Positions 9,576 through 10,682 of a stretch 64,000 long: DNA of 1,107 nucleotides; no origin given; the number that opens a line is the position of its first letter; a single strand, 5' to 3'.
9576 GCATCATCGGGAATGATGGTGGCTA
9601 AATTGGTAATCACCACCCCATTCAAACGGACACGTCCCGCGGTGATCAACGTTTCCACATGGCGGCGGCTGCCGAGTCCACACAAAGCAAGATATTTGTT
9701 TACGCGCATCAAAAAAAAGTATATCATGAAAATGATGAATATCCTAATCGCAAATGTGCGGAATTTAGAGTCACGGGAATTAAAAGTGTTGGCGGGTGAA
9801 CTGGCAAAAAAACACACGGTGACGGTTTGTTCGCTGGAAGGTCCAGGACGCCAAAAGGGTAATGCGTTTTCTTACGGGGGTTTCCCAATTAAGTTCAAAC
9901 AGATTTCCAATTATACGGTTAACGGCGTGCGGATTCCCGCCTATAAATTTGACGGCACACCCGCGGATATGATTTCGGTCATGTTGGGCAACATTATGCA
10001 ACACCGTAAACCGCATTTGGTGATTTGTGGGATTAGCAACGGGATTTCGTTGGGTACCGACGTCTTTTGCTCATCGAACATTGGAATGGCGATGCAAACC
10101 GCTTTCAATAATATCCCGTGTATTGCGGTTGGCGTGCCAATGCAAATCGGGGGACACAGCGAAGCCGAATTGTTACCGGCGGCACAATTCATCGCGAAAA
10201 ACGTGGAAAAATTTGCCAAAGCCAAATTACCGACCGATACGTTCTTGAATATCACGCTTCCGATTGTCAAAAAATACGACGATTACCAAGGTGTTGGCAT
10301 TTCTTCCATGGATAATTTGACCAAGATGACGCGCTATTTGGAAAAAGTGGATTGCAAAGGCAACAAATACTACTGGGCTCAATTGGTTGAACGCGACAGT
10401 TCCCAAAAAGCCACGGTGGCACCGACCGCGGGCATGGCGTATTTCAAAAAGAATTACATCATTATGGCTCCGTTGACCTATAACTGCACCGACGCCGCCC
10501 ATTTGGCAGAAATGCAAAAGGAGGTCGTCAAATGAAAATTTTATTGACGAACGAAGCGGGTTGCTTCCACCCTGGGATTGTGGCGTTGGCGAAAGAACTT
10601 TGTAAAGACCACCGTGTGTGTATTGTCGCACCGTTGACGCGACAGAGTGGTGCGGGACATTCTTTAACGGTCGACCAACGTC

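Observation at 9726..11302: Tandem SurE paralogs that both lack the catalytic Asp-Asp metal-binding motif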

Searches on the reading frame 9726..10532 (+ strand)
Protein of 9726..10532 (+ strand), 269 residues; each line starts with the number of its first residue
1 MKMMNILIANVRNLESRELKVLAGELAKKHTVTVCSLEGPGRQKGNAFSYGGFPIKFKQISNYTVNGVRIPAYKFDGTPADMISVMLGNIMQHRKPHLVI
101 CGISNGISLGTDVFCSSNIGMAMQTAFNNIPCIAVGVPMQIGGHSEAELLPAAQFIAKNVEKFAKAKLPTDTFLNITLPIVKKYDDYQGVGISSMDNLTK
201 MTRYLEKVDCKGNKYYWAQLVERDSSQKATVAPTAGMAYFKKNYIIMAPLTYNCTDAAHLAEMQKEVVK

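Call 3: search_protein_families(library=pfam, proteins=[window:9726-10532:+], max_evalue=0.01)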
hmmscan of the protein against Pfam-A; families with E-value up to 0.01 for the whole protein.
window:9726-10532:+ (269 aa): 1 family
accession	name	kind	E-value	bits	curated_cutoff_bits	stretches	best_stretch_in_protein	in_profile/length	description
PF01975.23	SurE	-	1.5e-23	84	22.1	1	6-195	1-182/189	Survival protein SurE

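Call 4: search_protein_families(library=ncbifam, proteins=[window:9726-10532:+], max_evalue=1)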
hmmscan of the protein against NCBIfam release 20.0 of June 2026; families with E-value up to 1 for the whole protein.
window:9726-10532:+ (269 aa): 13 families
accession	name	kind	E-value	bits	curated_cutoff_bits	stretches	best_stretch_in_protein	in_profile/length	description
NF001492.0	PRK00346.2-2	equivalog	1.6e-33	116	271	1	1-266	1-255/261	5'/3'-nucleotidase SurE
NF010543.0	PRK13933.1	equivalog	4.5e-33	114.9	280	1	4-265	1-249/253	stationary phase survival protein SurE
NF001490.0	PRK00346.1-4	equivalog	4.6e-33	114.4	233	1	4-267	1-251/254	5'/3'-nucleotidase SurE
NF010545.0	PRK13935.1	equivalog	9.6e-31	106.9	365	1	4-265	1-247/254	stationary phase survival protein SurE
NF001494.0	PRK00346.2-4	equivalog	1.9e-26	93.2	313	1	3-266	1-256/259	5'/3'-nucleotidase SurE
NF010542.0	PRK13932.1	equivalog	9.1e-26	90.6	436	1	4-265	10-256/261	stationary phase survival protein SurE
NF001489.0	PRK00346.1-3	equivalog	1.9e-25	89.7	295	1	4-266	1-244/250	5'/3'-nucleotidase SurE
TIGR00087.1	surE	equivalog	6.6e-24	84.7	135.1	1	4-254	1-251/252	5'/3'-nucleotidase SurE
NF001491.0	PRK00346.2-1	equivalog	1.1e-21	77.2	290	1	3-266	2-261/266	5'/3'-nucleotidase SurE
NF001493.0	PRK00346.2-3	equivalog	3.7e-17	62.8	230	1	2-263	3-256/269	5'/3'-nucleotidase SurE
NF001488.0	PRK00346.1-1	equivalog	6.2e-15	55.2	396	1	4-256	1-233/253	5'/3'-nucleotidase SurE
NF010541.0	PRK13931.1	equivalog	3.1e-12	46.4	422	1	69-265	61-258/261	5'/3'-nucleotidase SurE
NF010544.0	PRK13934.1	equivalog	7e-12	45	325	1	4-259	1-246/266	stationary phase survival protein SurE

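Call 6: search_solved_structures(query=window:9726-10532:+, show_alignments=2)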
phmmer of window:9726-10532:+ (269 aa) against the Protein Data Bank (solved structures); distinct sequences matched with E-value up to 0.001: 15.
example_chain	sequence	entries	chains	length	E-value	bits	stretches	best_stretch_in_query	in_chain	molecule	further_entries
5ksq_A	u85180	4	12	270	2.5e-16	63.1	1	4-250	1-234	5'-nucleotidase SurE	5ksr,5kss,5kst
1ilv_A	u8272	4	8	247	7.3e-16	61.6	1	4-225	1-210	STATIONARY-PHASE SURVIVAL PROTEIN SURE HOMOLOG | STATIONARY PHASE SURVIVAL PROTEIN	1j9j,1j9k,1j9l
3ty2_A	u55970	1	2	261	3.5e-15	59.3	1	5-221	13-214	5'-nucleotidase surE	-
2wqk_A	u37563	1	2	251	7e-15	58.4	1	75-220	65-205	5'-NUCLEOTIDASE SURE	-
4zg5_D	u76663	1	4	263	1.4e-09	41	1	73-256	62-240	5'-nucleotidase SurE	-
4g9o_A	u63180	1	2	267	6e-09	38.9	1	61-257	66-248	5'/3'-nucleotidase SurE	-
2v4o_A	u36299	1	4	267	9.6e-09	38.2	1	61-255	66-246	MULTIFUNCTIONAL PROTEIN SUR E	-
2v4n_A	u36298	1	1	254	1.2e-08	38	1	76-255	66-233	MULTIFUNCTIONAL PROTEIN SUR E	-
4gad_A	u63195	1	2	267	1.3e-08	37.8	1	61-257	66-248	5'/3'-nucleotidase SurE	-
4xep_A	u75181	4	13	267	1.5e-08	37.6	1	61-257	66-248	5'/3'-nucleotidase SurE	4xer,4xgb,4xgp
4ryt_A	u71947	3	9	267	2.4e-08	36.9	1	61-255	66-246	5'/3'-nucleotidase SurE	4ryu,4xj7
4xh8_A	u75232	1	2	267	4.5e-08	36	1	61-255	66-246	5'/3'-nucleotidase SurE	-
1l5x_A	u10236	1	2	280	2.2e-05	27.3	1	57-255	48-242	Survival protein E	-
2e6h_A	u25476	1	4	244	0.00028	23.6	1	31-181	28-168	5'-nucleotidase surE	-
2e69_A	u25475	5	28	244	0.00028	23.6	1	31-181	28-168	5'-nucleotidase surE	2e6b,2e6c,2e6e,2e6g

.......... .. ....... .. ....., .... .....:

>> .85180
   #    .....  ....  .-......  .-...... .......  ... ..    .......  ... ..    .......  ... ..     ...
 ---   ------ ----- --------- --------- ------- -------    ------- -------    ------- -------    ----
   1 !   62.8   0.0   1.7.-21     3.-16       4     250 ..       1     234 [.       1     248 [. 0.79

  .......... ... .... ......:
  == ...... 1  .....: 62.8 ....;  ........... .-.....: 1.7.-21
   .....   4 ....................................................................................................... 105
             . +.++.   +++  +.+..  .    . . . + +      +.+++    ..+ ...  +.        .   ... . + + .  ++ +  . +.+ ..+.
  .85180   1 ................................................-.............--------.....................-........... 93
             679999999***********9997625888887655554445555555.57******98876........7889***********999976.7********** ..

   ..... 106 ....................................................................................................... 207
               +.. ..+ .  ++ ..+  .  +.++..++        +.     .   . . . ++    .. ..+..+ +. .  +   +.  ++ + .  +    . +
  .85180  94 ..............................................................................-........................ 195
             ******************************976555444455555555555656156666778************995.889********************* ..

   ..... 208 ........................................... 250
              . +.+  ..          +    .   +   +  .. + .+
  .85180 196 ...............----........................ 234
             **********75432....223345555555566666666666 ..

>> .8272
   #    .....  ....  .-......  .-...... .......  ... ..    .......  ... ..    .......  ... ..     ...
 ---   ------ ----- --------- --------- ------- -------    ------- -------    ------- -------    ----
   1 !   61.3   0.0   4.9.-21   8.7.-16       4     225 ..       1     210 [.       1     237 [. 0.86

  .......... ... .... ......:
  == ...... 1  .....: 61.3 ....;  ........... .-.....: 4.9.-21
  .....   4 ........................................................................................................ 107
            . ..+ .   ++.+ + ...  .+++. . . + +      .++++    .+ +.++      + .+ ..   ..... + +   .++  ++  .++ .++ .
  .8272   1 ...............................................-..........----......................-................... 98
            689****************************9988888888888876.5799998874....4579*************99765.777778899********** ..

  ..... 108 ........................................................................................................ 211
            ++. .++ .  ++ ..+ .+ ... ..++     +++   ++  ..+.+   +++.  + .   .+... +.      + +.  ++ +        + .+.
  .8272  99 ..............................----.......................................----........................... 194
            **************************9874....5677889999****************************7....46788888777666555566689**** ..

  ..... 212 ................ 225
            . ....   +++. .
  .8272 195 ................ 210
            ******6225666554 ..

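Call 8: find_homologous_proteins(query=window:9735-10532:+, max_evalue=0.00001)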
Query window:9735-10532:+ (266 aa): 102 proteins with E <= 0.00001 among 784 candidates.
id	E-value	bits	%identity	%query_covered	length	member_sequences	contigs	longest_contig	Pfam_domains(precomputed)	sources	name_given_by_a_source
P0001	1.1e-164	564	94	100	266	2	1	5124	PF01975.24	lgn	-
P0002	2.5e-162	556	91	100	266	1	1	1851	PF01975.24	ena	-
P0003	3.9e-161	552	91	100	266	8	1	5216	PF01975.24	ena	-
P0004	6.6e-161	552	92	100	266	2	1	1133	PF01975.24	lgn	-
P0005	1.5e-160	550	92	100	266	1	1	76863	PF01975.24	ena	-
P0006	1.5e-160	550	92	100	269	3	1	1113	PF01975.24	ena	-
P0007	1.0e-159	548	91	100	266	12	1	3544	PF01975.24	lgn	-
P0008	3.7e-158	543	90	100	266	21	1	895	PF01975.24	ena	-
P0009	1.1e-157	541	89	100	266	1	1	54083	PF01975.24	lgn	-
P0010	2.9e-157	540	88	100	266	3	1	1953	PF01975.24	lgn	-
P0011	3.0e-156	536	88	100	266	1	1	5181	PF01975.24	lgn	-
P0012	1.2e-155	534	87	100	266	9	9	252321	PF01975.24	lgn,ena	-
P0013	1.4e-155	534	87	100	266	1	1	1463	PF01975.24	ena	-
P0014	1.9e-155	534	86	100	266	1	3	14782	PF01975.24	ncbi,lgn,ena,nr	ncbi:MAG: hypothetical protein IJ295_01610 [Clostridia bacterium]|nr:hypothetical protein [Clostridi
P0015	6.0e-155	532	88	100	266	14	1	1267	PF01975.24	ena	-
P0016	2.6e-154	530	86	100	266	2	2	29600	PF01975.24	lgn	-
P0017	4.8e-154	529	86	100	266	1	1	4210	PF01975.24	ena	-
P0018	8.9e-154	528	87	100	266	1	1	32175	PF01975.24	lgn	-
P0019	1.3e-152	524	86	99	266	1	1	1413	PF01975.24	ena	-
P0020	1.1e-151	521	86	100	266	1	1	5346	PF01975.24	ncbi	-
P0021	1.1e-151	521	85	100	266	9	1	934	PF01975.24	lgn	-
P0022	2.0e-151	520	85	100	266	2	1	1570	PF01975.24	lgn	-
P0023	3.9e-151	520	85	100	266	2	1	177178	PF01975.24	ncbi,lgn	-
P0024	1.4e-150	518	84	100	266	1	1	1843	PF01975.24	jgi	-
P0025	1.9e-150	517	84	100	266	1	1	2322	PF01975.24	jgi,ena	-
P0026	2.3e-150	517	85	100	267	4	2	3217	PF01975.24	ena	-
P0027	2.8e-150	517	84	100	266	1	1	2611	PF01975.24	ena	-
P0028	2.3e-147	507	83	100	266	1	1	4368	PF01975.24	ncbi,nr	ncbi:MAG: hypothetical protein MJ054_01320 [Clostridia bacterium]|nr:hypothetical protein [Clostridi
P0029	2.2e-144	497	82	100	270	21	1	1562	PF01975.24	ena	-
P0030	1.8e-141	488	83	94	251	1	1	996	PF01975.24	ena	-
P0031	6.6e-138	476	76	98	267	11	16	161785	PF01975.24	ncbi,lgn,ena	-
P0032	1.3e-136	472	76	98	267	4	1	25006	PF01975.24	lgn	-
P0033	2.2e-134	465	75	100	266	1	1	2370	PF01975.24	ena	-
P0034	7.1e-133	460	76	98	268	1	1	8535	PF01975.24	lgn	-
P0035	1.5e-126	439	71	99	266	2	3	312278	PF01975.24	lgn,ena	-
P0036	1.7e-120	419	67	99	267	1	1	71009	PF01975.24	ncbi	-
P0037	2.0e-116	406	70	100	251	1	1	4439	PF01975.24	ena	-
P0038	1.9e-113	396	64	98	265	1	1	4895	PF01975.24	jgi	jgi:5'-nucleotidase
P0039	7.3e-113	394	64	98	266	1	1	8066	PF01975.24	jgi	jgi:5'-nucleotidase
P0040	3.0e-112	392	62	98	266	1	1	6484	PF01975.24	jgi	jgi:5'-nucleotidase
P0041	5.0e-101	355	59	98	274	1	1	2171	PF01975.24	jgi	jgi:5'-nucleotidase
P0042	7.5e-99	348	56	98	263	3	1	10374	PF01975.24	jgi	jgi:5'-nucleotidase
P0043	8.3e-98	345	56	98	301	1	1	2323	PF01975.24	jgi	jgi:5'-nucleotidase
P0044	4.1e-84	300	52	99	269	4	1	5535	PF01975.24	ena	-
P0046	2.6e-72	261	62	67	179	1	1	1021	PF01975.24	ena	-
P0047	4.7e-69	251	44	99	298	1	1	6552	PF01975.24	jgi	-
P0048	2.1e-68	249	45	98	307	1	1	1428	PF01975.24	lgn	-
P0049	5.4e-68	247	47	98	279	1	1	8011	PF01975.24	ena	-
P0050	3.3e-67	245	45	99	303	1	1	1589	PF01975.24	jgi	jgi:5'-nucleotidase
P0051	6.2e-67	244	45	98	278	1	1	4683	PF01975.24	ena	-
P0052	1.2e-66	243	45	95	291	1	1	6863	PF01975.24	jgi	jgi:5'-nucleotidase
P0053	9.3e-66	240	43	99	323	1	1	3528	PF01975.24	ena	-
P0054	9.7e-66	240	44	100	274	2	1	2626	PF01975.24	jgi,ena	-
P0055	2.3e-65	239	44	100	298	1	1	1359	PF01975.24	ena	-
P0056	1.1e-64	236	47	95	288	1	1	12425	PF01975.24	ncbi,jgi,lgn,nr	ncbi:MAG: hypothetical protein LBG88_03940 [Christensenellaceae bacterium]|jgi:5'-nucleotidase|nr:hy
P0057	3.5e-64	235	44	99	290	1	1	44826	PF01975.24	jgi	jgi:5'-nucleotidase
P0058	3.7e-64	235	46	95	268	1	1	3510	PF01975.24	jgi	jgi:5'-nucleotidase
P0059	6.1e-64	234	45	98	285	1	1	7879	PF01975.24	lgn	-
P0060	7.0e-64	234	44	98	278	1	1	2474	PF01975.24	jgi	jgi:5'-nucleotidase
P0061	7.0e-64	234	44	95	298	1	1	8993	PF01975.24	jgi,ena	-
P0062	8.2e-64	233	42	100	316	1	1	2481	PF01975.24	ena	-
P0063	1.9e-63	232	41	100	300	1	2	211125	PF01975.24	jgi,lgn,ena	-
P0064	7.0e-63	230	41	100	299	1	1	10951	PF01975.24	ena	-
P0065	3.1e-62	228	45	100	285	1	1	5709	PF01975.24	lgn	-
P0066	4.3e-62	228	41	100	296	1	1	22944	PF01975.24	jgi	jgi:5'-nucleotidase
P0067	7.6e-62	227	44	100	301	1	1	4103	PF01975.24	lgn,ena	-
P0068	2.0e-61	226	41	99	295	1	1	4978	PF01975.24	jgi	jgi:5'/3'-nucleotidase SurE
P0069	2.7e-61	225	44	95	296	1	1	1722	PF01975.24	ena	-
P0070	6.1e-60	221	41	99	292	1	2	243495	PF01975.24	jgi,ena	-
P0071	8.6e-60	220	42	100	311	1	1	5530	PF01975.24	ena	-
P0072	1.2e-59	220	43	99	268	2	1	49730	PF01975.24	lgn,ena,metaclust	metaclust:\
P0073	1.9e-59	219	44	97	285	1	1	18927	PF01975.24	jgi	-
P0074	1.9e-59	219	41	98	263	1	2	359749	PF01975.24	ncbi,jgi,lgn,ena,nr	ncbi:MAG: hypothetical protein FWE16_00655 [Firmicutes bacterium]|nr:hypothetical protein [Bacillota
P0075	2.7e-59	219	43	95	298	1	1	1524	PF01975.24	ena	-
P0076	3.0e-59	219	42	100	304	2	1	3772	PF01975.24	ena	-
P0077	5.5e-59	218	42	95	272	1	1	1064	PF01975.24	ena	-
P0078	5.8e-59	218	44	95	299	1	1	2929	PF01975.24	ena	-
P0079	8.2e-59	217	42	95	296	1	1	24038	PF01975.24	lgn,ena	-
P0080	1.0e-58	217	41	95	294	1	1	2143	PF01975.24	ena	-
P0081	1.4e-58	216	43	100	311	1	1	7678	PF01975.24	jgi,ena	-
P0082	1.7e-58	216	40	95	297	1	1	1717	PF01975.24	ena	-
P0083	2.8e-58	215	39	95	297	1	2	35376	PF01975.24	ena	-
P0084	3.6e-58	215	41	98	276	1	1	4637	PF01975.24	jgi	jgi:5'-nucleotidase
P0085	1.7e-57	213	41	97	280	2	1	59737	PF01975.24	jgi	-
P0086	7.2e-57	211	42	95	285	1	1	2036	PF01975.24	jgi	jgi:5'-nucleotidase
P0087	3.5e-56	208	42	95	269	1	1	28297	PF01975.24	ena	-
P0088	8.1e-56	207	41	97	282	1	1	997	PF01975.24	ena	-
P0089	3.3e-54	202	42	97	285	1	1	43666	PF01975.24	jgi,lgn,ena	-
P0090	1.7e-53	200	48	74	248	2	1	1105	PF01975.24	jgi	-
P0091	2.0e-53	199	38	95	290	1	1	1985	PF01975.24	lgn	-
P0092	6.6e-53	198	41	97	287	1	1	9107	PF01975.24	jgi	jgi:5'-nucleotidase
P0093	2.1e-52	196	41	97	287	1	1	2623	PF01975.24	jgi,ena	-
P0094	2.7e-52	196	39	95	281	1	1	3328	PF01975.24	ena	-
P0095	4.4e-51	192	40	97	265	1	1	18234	PF01975.24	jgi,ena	-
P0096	1.3e-47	180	39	95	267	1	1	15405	PF01975.24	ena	-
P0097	2.5e-47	179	40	99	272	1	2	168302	PF01975.24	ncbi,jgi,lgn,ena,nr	ncbi:MAG: hypothetical protein FWC00_01650 [Firmicutes bacterium]|nr:hypothetical protein [Bacillota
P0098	1.5e-45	174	35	99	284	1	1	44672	PF01975.24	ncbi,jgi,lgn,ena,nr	ncbi:MAG: hypothetical protein FWE01_01810 [Firmicutes bacterium]|nr:hypothetical protein [Bacillota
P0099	4.1e-42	162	38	83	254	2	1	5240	PF01975.24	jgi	-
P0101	3.4e-32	130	41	60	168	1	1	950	PF01975.24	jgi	-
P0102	2.0e-13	68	26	95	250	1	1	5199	PF01975.24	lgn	-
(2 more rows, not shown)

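Call 13: find_related_loci(query=A1, collection=genome_contigs, flank=5000)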
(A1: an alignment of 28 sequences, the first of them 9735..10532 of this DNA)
Query A1 (266 aa) in genome_contigs; peptide patterns used: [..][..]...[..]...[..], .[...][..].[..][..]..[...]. (x = any residue, [..] = any of these).
202 stretches matched a pattern; 102 encode a relative of the query (tblastn E <= 1e-3); the best 80 are kept; 80 distinct loci.
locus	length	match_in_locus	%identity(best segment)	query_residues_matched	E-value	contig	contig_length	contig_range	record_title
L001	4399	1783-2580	91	1-266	5e-173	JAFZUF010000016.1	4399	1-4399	MAG: Clostridia bacterium isolate RGIG8102 Water_buffalos_Rumen-3__c268109, whole genome shotgun sequence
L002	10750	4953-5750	90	1-266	4e-168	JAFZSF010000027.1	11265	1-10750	MAG: Clostridia bacterium isolate RGIG8050 Water_buffalos_Rumen-1__c967734, whole genome shotgun sequence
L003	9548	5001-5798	88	1-266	2e-165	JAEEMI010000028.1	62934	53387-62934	MAG: Clostridia bacterium isolate Tb.RUG.236 k141_12252304_flag=0_multi=31.0026_len=62934, whole genome shotgun sequence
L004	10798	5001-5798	87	1-266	4e-164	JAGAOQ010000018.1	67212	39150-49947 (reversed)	MAG: Clostridia bacterium isolate RGIG8633 Water_deer_Cecum.Co__c1168162, whole genome shotgun sequence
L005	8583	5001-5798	86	1-266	3e-163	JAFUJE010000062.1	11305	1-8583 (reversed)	MAG: Clostridia bacterium isolate RGIG4543 Roe_deer_Rectum-2__c289444, whole genome shotgun sequence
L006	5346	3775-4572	86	1-266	3e-162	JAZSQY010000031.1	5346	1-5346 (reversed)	MAG: Clostridia bacterium isolate T1900044540_TS20190006.MAGScoT_cleanbin_000046 SGB_60_k141_2724724, whole genome shotg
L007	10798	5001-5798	85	1-266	8e-160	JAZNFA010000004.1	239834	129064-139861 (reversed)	MAG: Clostridia bacterium isolate T1900044716_TS20190182.MAGScoT_cleanbin_000023 SGB_1878_k141_426905, whole genome shot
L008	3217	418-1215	85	1-266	5e-167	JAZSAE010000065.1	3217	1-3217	MAG: Clostridia bacterium isolate T1900044939_TS20190405.MAGScoT_cleanbin_000018 SGB_3457_k141_212765, whole genome shot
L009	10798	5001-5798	85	1-266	7e-159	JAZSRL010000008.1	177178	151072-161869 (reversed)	MAG: Clostridia bacterium isolate T1900044537_TS20190003.MAGScoT_cleanbin_000035 SGB_31_k141_3133761, whole genome shotg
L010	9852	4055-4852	84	1-266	2e-158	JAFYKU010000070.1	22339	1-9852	MAG: Clostridia bacterium isolate RGIG7181 Water_buffalos_Cecum-1__c643110, whole genome shotgun sequence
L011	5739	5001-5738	89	1-246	3e-154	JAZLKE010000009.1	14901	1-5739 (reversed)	MAG: Clostridia bacterium isolate T1900044960_TA20190018.MAGScoT_cleanbin_000028 SGB_3928_k141_1506192, whole genome sho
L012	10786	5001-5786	76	1-262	3e-146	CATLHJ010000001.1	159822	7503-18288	MAG TPA_asm: uncultured Clostridia bacterium isolate MGG05635_1680015436 genome assembly, contig: ERR3199558_107, whole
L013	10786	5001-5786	77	1-262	4e-146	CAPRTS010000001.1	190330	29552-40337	MAG TPA_asm: uncultured Eubacteriales bacterium isolate MGBC126721 genome assembly, contig: MGBC126721.1, whole genome s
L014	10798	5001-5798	90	1-266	8e-167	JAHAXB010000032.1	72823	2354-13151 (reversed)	MAG: Eubacteriales bacterium isolate 91 k101_338972, whole genome shotgun sequence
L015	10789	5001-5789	67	1-263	5e-128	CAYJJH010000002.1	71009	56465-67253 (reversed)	MAG TPA_asm: uncultured Prevotella sp. isolate ERP123703_co3_136 genome assembly, contig: NODE_336_length_71009_cov_8.58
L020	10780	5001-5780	40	1-264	2e-56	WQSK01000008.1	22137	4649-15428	MAG: Bacillota bacterium isolate Co191P1bin89 JGI24694J35173_10001362, whole genome shotgun sequence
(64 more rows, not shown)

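Call 29: predict_structure(alignment_id=A4)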
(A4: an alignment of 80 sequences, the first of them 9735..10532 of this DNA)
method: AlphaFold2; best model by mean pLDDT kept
length: 266 residues; sequences in the alignment: 80
mean_pLDDT: 87.2   pTM: 0.81
mean pLDDT of the five models: 87.2, 87.0, 86.1, 84.7, 83.5
residues with pLDDT >= 90: 161; 70-90: 76; 50-70: 22; < 50: 7
segments of 3 or more residues with pLDDT < 50: 223-229
pLDDT, mean of each block of 10 residues (from residue 1): 95 95 97 89 83 93 95 95 96 95 80 92 95 91 96 97 90 95 89 60 83 66 46 77 90 86 89
secondary structure, 60 per line:
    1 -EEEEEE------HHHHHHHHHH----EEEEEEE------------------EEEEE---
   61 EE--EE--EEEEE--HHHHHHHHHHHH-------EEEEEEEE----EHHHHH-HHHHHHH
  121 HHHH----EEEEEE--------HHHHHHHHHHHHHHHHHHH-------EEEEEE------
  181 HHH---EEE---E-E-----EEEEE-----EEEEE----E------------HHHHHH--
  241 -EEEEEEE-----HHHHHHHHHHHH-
elements in order: E2-7 H14-23 E28-34 E53-57 E69-73 H76-87 E95-102 H108-112 H114-124 E129-134 H143-161 E169-174 E187-189 E201-205 E211-215 H233-238 E242-248 H254-265
